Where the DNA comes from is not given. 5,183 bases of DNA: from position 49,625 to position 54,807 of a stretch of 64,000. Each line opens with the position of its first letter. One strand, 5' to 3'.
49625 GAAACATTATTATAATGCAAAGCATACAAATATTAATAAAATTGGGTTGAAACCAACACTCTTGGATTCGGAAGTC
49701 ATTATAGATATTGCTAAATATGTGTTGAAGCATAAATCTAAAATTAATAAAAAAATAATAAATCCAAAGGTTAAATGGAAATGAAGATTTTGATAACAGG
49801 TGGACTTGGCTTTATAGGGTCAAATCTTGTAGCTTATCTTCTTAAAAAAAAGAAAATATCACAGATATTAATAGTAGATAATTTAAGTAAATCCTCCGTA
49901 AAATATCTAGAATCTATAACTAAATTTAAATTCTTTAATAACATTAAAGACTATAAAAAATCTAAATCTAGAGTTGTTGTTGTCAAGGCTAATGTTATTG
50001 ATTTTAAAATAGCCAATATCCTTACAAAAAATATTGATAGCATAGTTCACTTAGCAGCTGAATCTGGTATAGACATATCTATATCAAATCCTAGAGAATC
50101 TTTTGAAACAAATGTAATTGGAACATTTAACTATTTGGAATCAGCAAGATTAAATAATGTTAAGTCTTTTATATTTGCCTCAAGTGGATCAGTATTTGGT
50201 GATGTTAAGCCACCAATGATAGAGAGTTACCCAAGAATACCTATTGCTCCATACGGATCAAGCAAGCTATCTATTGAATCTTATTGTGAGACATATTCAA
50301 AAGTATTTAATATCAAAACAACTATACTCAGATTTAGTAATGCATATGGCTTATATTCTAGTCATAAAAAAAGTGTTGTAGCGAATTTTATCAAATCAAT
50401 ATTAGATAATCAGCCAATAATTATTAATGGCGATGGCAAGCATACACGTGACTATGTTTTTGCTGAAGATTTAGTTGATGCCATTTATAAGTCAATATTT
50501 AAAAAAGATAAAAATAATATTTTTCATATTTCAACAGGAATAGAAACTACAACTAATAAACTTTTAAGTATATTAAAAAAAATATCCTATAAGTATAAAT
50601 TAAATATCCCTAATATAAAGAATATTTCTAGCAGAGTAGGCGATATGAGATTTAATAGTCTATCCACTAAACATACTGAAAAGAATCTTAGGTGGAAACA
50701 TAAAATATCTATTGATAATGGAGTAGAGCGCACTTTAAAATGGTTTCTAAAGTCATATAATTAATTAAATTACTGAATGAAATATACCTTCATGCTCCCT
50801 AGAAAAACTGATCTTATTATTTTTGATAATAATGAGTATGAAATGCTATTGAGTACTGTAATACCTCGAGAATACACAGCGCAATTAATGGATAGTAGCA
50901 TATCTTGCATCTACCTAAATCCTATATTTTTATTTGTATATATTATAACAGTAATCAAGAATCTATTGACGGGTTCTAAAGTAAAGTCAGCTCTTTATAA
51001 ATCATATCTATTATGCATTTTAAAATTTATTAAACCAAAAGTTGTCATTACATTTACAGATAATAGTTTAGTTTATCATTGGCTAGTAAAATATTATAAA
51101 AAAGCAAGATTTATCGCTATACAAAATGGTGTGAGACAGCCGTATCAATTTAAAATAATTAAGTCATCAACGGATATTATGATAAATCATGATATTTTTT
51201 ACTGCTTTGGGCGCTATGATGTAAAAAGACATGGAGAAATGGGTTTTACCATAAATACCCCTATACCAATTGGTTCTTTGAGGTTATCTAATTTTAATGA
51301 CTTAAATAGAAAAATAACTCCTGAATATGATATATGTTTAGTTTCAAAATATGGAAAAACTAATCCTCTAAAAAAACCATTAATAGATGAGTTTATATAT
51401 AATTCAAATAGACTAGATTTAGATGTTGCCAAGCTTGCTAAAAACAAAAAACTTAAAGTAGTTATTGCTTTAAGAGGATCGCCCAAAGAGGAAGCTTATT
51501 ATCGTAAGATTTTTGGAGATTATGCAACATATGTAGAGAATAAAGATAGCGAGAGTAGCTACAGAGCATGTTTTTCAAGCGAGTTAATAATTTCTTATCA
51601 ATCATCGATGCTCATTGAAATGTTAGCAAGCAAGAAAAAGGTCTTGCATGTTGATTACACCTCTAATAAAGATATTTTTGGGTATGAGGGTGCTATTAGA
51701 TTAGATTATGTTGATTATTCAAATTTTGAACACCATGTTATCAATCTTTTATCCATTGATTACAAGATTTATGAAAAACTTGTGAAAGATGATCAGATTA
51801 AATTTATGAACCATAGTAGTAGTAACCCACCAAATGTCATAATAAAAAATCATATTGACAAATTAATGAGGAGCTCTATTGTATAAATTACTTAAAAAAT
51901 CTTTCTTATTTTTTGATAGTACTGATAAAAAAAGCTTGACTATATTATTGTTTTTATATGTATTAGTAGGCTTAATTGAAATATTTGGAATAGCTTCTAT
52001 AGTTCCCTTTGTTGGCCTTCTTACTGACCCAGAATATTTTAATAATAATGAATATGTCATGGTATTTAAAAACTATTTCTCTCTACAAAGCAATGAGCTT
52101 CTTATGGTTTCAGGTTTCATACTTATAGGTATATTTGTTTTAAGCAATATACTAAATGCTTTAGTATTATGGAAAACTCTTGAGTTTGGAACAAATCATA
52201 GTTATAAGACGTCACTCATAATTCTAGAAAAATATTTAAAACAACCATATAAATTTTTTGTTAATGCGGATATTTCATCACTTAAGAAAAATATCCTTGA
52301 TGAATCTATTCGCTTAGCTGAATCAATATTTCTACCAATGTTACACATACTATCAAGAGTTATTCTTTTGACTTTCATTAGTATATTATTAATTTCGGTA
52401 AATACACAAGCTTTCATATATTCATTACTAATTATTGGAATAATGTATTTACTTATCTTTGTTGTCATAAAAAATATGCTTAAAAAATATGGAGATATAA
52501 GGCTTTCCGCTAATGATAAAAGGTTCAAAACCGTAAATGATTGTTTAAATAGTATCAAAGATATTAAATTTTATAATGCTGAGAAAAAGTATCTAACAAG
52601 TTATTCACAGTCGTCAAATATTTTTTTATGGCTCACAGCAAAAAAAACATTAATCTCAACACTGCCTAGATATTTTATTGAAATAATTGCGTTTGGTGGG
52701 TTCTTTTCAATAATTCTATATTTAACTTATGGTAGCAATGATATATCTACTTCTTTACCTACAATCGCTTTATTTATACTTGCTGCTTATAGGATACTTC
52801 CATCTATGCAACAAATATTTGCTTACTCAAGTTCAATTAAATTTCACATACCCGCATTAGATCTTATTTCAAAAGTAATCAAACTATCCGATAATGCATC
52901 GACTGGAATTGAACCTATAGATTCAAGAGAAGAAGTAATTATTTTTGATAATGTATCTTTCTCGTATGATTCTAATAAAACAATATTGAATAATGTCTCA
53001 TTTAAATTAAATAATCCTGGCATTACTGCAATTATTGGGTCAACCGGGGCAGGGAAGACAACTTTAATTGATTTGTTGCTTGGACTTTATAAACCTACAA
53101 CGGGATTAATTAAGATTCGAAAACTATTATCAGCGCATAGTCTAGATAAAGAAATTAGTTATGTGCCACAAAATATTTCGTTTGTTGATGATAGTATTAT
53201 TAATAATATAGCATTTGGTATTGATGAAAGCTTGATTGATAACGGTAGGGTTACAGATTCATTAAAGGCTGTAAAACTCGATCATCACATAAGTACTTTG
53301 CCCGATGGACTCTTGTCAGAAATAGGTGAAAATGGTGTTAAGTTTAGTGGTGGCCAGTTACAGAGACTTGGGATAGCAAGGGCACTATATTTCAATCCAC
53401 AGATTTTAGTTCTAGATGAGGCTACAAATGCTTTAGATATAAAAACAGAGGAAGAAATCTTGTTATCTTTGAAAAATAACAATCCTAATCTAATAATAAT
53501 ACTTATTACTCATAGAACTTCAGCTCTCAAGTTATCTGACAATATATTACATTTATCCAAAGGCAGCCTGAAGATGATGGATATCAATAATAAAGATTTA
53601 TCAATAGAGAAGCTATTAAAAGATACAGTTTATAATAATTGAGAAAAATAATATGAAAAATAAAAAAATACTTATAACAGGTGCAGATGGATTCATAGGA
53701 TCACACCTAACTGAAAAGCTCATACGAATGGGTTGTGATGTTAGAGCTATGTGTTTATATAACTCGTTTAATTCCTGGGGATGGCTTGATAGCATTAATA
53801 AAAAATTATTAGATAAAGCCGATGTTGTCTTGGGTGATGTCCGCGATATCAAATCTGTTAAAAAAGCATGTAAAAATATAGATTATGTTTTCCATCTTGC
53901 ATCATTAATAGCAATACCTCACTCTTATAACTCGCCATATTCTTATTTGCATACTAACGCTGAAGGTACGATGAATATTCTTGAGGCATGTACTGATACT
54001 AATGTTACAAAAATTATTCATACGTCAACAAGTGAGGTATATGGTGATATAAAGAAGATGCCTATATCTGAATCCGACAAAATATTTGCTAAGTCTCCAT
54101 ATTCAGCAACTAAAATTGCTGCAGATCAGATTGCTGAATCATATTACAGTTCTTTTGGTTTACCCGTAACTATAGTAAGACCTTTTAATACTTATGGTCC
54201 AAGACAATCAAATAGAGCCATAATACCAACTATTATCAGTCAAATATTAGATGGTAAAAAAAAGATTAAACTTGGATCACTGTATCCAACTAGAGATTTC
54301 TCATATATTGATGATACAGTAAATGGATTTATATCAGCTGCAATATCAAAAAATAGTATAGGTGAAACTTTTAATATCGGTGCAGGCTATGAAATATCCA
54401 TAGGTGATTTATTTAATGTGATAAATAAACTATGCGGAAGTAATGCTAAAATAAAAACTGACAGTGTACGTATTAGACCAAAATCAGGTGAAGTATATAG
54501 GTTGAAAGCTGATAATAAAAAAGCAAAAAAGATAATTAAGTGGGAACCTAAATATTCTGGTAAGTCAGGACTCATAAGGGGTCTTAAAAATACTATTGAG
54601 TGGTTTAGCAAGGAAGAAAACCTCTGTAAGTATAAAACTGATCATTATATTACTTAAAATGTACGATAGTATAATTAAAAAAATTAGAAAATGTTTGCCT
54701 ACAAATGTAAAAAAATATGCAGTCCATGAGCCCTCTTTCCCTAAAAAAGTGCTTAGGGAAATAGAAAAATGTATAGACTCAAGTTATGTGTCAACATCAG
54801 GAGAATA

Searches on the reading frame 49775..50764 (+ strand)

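Call 53: search_protein_families(library=pfam, proteins=[window:49775-50764:+], max_evalue=0.00001)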
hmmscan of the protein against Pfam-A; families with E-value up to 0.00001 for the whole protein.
window:49775-50764:+ (329 aa): 6 families
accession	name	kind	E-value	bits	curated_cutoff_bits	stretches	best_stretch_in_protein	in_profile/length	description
PF01370.27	Epimerase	-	7.5e-50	170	20.9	1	5-251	1-238/240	NAD dependent epimerase/dehydratase family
PF16363.11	GDP_Man_Dehyd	-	8.8e-49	167.2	27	1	6-320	1-332/332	GDP-mannose 4,6 dehydratase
PF02719.21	Polysacc_synt_2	-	1.4e-20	74.1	20.2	1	5-304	1-281/293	Polysaccharide biosynthesis protein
PF01073.25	3Beta_HSD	-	4.3e-18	65.8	22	1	6-237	1-225/280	3-beta hydroxysteroid dehydrogenase/isomerase family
PF04321.23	RmlD_sub_bind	-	1.5e-14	54.2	27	1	3-263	1-223/287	RmlD substrate binding domain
PF07993.18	NAD_binding_4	-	9.6e-14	51.6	20.1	1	7-195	1-210/258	Male sterility protein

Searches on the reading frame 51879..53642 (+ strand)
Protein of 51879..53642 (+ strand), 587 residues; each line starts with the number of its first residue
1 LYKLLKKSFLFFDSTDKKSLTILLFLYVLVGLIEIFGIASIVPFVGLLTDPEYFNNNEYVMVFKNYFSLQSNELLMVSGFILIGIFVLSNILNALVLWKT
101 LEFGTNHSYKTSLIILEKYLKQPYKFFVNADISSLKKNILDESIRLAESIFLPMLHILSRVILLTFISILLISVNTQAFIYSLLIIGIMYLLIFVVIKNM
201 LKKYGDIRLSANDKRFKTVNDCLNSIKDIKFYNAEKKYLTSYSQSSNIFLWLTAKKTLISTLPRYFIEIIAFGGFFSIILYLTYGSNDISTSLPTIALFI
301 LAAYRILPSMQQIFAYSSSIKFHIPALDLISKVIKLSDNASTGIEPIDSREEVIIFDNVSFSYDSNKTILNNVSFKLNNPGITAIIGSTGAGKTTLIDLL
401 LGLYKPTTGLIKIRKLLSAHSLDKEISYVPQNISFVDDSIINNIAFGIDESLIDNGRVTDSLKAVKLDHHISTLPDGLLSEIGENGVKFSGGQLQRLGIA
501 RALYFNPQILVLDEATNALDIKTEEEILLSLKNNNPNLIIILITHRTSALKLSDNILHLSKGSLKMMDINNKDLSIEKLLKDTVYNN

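Call 53: search_protein_families(library=pfam, proteins=[window:51879-53642:+], max_evalue=0.00001)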
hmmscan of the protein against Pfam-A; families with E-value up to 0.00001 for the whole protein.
window:51879-53642:+ (587 aa): 3 families
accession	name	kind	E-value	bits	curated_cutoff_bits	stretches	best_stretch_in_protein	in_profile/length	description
PF00005.33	ABC_tran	-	2.8e-26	93.2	25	1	370-517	1-137/137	ABC transporter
PF00664.28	ABC_membrane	-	1.1e-09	38.8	28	1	21-290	2-256/274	ABC transporter transmembrane region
PF02463.25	SMC_N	-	1.9e-06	27.9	40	1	379-561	23-213/220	RecF/RecN/SMC N terminal domain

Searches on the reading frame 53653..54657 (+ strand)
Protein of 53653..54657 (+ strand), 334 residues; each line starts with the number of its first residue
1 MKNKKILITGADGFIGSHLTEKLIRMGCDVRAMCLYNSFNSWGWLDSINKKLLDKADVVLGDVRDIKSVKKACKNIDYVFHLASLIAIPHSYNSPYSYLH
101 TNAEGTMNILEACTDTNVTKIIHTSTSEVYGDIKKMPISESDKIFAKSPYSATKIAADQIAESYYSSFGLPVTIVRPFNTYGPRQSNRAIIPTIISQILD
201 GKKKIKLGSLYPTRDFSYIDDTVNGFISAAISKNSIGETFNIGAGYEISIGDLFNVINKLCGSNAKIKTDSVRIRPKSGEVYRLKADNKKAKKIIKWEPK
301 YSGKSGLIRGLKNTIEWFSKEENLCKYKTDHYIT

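Call 53: search_protein_families(library=pfam, proteins=[window:53653-54657:+], max_evalue=0.00001)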
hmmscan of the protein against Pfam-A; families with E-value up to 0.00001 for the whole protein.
window:53653-54657:+ (334 aa): 8 families
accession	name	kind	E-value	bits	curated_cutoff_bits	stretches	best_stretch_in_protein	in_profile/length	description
PF16363.11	GDP_Man_Dehyd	-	1.2e-67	229.2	27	1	7-306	1-328/332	GDP-mannose 4,6 dehydratase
PF01370.27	Epimerase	-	1.1e-56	192.4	20.9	1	6-243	1-240/240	NAD dependent epimerase/dehydratase family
PF01073.25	3Beta_HSD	-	1.5e-26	93.5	22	1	7-230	1-229/280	3-beta hydroxysteroid dehydrogenase/isomerase family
PF02719.21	Polysacc_synt_2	-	2.2e-23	83.3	20.2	1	6-276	1-265/293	Polysaccharide biosynthesis protein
PF07993.18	NAD_binding_4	-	1.9e-17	63.7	20.1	1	8-182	1-209/258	Male sterility protein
PF13460.12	NAD_binding_10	-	1.1e-13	51.9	27.2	1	10-179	1-145/184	NAD(P)H-binding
PF04321.23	RmlD_sub_bind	-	9.2e-12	45.1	27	1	5-182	2-153/287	RmlD substrate binding domain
PF00106.31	adh_short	-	1.7e-07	31.4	26.6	1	4-161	1-160/195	short chain dehydrogenase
